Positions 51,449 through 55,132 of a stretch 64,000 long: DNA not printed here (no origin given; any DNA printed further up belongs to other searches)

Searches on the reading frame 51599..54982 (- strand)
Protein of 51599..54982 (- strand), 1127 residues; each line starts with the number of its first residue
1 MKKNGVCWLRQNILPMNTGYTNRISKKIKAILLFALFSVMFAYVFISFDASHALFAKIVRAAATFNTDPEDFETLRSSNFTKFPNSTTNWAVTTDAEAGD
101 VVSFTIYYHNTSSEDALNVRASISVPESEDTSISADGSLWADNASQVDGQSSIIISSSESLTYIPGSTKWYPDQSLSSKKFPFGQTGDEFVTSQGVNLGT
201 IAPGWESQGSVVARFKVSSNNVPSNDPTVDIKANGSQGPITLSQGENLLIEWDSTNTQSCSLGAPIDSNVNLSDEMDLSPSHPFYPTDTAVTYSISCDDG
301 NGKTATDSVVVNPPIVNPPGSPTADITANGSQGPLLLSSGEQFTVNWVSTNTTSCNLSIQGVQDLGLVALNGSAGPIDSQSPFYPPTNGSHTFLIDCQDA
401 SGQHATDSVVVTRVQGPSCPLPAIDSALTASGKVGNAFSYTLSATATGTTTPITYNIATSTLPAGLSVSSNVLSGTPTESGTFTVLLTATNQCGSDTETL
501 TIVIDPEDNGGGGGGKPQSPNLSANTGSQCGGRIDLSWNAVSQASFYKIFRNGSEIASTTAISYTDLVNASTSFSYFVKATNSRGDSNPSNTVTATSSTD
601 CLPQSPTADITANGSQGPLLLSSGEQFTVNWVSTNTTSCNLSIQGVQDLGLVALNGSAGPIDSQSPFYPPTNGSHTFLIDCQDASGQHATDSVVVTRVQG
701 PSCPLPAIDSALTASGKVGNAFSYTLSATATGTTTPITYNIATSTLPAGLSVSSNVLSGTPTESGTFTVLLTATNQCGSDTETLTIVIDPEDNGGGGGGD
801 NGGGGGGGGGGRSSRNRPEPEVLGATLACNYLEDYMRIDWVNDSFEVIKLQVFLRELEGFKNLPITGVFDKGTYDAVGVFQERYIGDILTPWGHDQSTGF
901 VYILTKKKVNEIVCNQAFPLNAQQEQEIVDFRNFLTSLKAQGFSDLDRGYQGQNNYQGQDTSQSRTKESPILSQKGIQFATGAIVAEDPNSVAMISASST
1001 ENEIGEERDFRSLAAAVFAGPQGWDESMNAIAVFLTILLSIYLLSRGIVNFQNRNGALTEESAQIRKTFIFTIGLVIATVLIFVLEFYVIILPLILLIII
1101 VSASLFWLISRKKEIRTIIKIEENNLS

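Call 3: search_protein_families(library=pfam, proteins=[window:51599-54982:-], max_evalue=0.01)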
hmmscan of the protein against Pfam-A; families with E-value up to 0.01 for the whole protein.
window:51599-54982:- (1127 aa): 6 families
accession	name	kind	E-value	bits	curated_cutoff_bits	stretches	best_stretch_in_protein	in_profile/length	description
PF05345.18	He_PIG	-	4.6e-18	65.9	24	2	423-504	3-95/96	Putative Ig domain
PF18911.6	PKD_4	-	1.1e-05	25.9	27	0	422-503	4-82/85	PKD domain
PF23784.1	Smaco_capsid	-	6.6e-05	22.6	27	0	393-455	216-278/359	Smacovirus capsid protein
PF01471.23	PG_binding_1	-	7.2e-05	23.3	23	1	846-884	4-41/57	Putative peptidoglycan binding domain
PF00801.26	PKD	-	0.00074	19.9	23.5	0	447-503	26-79/80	PKD domain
PF22352.2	K319L-like_PKD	-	0.006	17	27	0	667-696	54-83/84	K319L-like, PKD domain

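Call 4: search_protein_families(library=ncbifam, proteins=[window:51599-54982:-], max_evalue=0.01)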
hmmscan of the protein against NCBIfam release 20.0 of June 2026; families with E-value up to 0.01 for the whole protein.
window:51599-54982:- (1127 aa): 2 families
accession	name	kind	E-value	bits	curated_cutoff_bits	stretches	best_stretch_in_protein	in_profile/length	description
NF033932.1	LapB_rpt_80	domain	0.00091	19.5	45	0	481-505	1-25/83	LapB repeat-containing protein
TIGR01451.2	B_ant_repeat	repeat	0.0022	18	24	0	431-470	7-45/53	DUF11 type repeat protein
